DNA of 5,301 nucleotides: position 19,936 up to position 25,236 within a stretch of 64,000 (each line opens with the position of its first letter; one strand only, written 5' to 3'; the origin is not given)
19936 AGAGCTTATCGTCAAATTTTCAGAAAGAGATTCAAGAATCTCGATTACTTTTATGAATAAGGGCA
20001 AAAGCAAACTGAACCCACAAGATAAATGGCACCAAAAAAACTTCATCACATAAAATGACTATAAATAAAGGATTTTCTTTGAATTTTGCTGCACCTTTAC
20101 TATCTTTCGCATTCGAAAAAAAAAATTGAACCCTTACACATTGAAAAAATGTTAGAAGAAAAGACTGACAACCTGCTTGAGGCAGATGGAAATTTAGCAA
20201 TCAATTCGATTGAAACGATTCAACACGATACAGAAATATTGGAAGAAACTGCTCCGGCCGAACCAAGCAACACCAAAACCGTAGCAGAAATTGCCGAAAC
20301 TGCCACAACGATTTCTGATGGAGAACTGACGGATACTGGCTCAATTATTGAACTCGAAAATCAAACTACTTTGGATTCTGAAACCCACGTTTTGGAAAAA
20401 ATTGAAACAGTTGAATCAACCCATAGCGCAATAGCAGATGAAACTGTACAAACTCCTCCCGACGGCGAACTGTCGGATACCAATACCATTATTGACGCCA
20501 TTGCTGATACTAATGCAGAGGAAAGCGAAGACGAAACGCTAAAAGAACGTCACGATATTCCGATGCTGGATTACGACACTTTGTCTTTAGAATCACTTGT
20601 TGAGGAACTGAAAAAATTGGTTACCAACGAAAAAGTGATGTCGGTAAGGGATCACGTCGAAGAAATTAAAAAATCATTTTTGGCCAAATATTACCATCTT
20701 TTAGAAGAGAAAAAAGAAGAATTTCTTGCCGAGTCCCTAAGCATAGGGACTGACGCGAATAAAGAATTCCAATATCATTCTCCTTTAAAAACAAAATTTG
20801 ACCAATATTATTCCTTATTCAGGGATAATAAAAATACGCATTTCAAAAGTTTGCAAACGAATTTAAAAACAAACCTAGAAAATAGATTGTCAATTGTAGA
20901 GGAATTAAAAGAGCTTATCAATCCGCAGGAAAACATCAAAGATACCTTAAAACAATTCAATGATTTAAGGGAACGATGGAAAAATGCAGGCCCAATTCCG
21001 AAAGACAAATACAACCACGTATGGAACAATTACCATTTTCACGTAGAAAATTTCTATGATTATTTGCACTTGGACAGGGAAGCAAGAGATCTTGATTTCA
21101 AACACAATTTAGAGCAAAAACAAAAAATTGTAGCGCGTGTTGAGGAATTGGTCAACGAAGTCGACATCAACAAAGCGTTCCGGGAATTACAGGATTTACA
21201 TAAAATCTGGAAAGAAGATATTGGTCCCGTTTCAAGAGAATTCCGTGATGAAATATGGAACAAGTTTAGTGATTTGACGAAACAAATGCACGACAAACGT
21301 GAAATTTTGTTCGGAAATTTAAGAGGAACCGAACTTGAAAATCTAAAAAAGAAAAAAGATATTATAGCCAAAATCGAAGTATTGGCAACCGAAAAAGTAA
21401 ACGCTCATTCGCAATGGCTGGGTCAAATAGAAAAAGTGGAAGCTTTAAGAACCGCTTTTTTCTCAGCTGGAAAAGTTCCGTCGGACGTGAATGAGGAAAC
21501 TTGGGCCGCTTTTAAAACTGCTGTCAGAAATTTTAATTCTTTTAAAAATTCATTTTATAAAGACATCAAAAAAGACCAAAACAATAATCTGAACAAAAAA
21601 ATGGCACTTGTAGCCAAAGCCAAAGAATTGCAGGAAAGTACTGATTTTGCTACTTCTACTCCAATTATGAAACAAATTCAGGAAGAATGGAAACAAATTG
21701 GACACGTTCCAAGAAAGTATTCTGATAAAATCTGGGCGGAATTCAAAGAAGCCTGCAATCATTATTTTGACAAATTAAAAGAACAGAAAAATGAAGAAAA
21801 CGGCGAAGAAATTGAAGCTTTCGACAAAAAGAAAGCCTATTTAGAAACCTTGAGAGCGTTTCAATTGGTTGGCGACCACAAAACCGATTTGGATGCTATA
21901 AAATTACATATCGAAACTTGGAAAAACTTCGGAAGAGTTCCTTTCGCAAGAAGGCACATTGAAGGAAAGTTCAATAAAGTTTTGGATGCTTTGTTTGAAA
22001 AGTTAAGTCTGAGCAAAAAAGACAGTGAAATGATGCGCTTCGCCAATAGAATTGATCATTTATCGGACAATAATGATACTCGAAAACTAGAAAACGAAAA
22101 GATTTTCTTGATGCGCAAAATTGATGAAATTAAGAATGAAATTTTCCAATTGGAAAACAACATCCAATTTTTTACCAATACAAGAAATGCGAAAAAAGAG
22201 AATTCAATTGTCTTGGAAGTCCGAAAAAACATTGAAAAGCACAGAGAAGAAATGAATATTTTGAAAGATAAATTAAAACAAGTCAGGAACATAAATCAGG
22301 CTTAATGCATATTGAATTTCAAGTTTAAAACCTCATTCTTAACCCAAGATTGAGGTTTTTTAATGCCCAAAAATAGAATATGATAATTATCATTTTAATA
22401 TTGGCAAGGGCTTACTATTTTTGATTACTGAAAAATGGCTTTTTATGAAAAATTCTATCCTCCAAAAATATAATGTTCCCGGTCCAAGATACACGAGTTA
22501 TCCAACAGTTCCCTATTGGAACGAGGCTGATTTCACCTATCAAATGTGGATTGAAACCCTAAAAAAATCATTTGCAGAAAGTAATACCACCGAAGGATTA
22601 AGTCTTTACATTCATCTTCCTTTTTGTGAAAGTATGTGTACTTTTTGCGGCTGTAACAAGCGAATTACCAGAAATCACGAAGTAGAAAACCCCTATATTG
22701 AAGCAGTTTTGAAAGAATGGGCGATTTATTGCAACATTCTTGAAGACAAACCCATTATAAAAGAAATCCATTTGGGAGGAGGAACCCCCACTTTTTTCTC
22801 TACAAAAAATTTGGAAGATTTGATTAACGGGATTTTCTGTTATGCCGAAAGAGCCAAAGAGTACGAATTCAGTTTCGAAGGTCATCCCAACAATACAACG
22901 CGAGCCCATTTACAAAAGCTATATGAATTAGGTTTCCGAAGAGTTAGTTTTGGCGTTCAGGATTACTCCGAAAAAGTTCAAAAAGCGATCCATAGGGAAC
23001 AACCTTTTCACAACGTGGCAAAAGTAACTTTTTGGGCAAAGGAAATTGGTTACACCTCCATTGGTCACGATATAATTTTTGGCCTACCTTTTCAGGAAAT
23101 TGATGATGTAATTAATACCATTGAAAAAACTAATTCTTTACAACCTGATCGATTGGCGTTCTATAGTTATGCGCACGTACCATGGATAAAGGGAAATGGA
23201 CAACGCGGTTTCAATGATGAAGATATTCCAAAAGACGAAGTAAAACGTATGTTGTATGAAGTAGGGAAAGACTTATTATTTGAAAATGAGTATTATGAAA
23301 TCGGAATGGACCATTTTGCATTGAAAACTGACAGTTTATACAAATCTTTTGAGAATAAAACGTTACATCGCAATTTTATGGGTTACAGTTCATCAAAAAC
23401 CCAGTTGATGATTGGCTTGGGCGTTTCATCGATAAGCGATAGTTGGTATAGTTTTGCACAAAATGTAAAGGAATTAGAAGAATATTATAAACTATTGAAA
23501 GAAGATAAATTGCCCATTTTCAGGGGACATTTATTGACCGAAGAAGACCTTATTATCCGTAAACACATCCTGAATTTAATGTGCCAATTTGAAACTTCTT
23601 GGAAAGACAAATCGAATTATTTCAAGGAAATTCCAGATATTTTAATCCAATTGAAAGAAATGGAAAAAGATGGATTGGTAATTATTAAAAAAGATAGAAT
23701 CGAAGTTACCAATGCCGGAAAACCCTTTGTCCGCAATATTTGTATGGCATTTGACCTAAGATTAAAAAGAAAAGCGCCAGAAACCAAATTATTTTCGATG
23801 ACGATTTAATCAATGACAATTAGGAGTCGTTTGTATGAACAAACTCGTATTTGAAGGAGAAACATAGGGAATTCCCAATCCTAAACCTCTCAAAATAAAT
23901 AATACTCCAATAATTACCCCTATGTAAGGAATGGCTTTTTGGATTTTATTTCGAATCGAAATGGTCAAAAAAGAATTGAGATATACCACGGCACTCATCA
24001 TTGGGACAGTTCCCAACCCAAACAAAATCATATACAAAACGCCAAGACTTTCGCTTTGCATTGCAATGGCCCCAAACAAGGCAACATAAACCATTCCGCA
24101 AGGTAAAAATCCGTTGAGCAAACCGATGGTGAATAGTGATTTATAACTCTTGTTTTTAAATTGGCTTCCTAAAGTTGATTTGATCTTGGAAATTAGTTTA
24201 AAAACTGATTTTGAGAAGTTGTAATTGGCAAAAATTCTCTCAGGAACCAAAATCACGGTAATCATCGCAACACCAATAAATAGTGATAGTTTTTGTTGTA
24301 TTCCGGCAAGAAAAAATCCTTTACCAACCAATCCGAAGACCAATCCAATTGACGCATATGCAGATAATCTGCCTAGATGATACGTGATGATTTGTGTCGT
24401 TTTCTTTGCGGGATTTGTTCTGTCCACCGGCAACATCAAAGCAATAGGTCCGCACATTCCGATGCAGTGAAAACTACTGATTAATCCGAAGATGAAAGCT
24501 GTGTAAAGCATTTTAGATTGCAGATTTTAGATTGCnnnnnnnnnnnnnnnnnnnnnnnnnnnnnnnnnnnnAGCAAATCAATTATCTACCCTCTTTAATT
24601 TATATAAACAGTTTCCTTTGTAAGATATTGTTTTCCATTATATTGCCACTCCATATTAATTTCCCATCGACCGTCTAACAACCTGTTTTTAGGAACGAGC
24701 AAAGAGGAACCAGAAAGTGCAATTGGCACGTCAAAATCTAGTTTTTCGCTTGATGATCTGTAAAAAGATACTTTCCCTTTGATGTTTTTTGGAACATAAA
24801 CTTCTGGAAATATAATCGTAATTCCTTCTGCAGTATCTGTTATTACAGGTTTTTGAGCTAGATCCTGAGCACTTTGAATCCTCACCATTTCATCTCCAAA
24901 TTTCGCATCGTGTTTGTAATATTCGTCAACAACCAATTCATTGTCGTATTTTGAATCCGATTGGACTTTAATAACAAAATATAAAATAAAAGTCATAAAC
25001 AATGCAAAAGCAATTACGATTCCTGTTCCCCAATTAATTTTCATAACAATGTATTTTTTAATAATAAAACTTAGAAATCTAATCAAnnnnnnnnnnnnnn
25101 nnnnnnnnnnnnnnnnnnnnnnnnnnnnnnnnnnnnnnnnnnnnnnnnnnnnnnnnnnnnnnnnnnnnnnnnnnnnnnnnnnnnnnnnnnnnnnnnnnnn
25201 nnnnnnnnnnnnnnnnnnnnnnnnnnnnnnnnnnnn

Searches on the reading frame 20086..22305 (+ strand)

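Call 11: search_protein_families(library=ncbifam, proteins=[window:20086-22305:+])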
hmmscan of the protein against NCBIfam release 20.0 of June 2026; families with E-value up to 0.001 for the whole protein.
window:20086-22305:+ (739 aa): 0 families

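Call 12: search_protein_families(library=pfam, proteins=[window:20086-22305:+])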
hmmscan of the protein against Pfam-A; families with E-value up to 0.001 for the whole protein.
window:20086-22305:+ (739 aa): 1 family
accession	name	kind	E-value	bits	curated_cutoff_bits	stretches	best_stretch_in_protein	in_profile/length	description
PF03993.17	DUF349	-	3.9e-80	264.7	23.9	5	472-544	2-75/75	Domain of Unknown Function (DUF349)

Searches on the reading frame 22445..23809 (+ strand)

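Call 11: search_protein_families(library=ncbifam, proteins=[window:22445-23809:+])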
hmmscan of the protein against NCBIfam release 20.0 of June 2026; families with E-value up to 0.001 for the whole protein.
window:22445-23809:+ (454 aa): 20 families
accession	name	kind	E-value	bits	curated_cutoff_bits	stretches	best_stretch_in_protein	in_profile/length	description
TIGR00538.1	hemN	equivalog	1.3e-123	413.2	324.95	1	4-454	6-454/454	oxygen-independent coproporphyrinogen III oxidase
NF006067.1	PRK08208.1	equivalog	2.2e-45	155.4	380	1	42-426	26-404/427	STM4012 family radical SAM protein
TIGR04107.1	rSAM_HutW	equivalog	7.2e-40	137.1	400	1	22-426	11-404/419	heme anaerobic degradation radical SAM methyltransferase ChuW/HutW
TIGR00539.1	hemN_rel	equivalog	1.4e-38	133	205.4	1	52-387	1-318/361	radical SAM family heme chaperone HemW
TIGR03994.1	rSAM_HemZ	equivalog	2.1e-35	122.6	321.4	1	36-242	68-276/401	coproporphyrinogen dehydrogenase HemZ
NF006060.0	PRK08207.1-3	equivalog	5.1e-28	98.1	653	1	48-239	146-341/477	coproporphyrinogen III oxidase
NF006064.0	PRK08207.2-2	equivalog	1.2e-27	97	504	1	47-243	140-339/465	coproporphyrinogen III oxidase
NF004567.0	PRK05904.1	equivalog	4.9e-24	85.2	355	1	53-242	8-192/353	coproporphyrinogen III oxidase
NF005133.0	PRK06582.1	equivalog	4.9e-24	85.1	597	1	48-302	8-259/390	coproporphyrinogen III oxidase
NF006062.0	PRK08207.1-5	equivalog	1.5e-23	83.4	1007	1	36-272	134-374/476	coproporphyrinogen III oxidase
NF006063.0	PRK08207.2-1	equivalog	5.5e-21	74.8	1074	1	49-243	190-387/518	coproporphyrinogen III oxidase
NF006385.0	PRK08629.1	equivalog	1.4e-20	73.5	355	1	33-427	33-404/439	coproporphyrinogen III oxidase family protein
NF006061.0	PRK08207.1-4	equivalog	4.1e-19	68.8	702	1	49-240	171-366/501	coproporphyrinogen III oxidase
NF006066.0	PRK08207.2-5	equivalog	3.5e-17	62.2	1117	1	50-243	189-385/518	coproporphyrinogen III oxidase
NF006065.0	PRK08207.2-4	equivalog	7.6e-17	61.4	922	1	52-239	169-363/484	coproporphyrinogen III oxidase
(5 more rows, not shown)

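Call 12: search_protein_families(library=pfam, proteins=[window:22445-23809:+])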
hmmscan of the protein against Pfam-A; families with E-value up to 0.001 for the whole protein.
window:22445-23809:+ (454 aa): 1 family
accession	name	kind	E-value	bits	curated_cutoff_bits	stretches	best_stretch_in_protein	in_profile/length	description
PF04055.27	Radical_SAM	-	4.1e-19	69.8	29.5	1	55-227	1-164/166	Radical SAM superfamily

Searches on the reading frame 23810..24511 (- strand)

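Call 11: search_protein_families(library=ncbifam, proteins=[window:23810-24511:-])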
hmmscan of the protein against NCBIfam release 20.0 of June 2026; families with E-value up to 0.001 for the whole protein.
window:23810-24511:- (233 aa): 0 families

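Call 12: search_protein_families(library=pfam, proteins=[window:23810-24511:-])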
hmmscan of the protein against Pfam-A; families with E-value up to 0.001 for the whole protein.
window:23810-24511:- (233 aa): 1 family
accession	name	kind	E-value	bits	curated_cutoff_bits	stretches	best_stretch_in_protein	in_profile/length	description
PF13386.12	DsbD_2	-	3.6e-52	177.6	24.9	1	4-204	1-199/199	Cytochrome C biogenesis protein transmembrane region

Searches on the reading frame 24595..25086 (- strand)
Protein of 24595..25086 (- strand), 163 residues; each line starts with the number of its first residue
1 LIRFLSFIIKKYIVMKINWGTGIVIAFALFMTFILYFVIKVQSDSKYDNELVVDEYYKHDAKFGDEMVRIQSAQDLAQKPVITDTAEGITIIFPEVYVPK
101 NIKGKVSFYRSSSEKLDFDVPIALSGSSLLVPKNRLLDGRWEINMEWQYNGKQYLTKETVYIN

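Call 11: search_protein_families(library=ncbifam, proteins=[window:24595-25086:-])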
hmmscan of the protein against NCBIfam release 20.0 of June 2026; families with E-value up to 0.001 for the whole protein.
window:24595-25086:- (163 aa): 0 families

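Call 12: search_protein_families(library=pfam, proteins=[window:24595-25086:-])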
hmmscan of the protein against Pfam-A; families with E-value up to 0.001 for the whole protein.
window:24595-25086:- (163 aa): 1 family
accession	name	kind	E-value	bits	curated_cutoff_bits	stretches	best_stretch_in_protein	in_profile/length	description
PF05751.16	FixH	-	2.9e-23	83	23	1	16-160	1-149/150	FixH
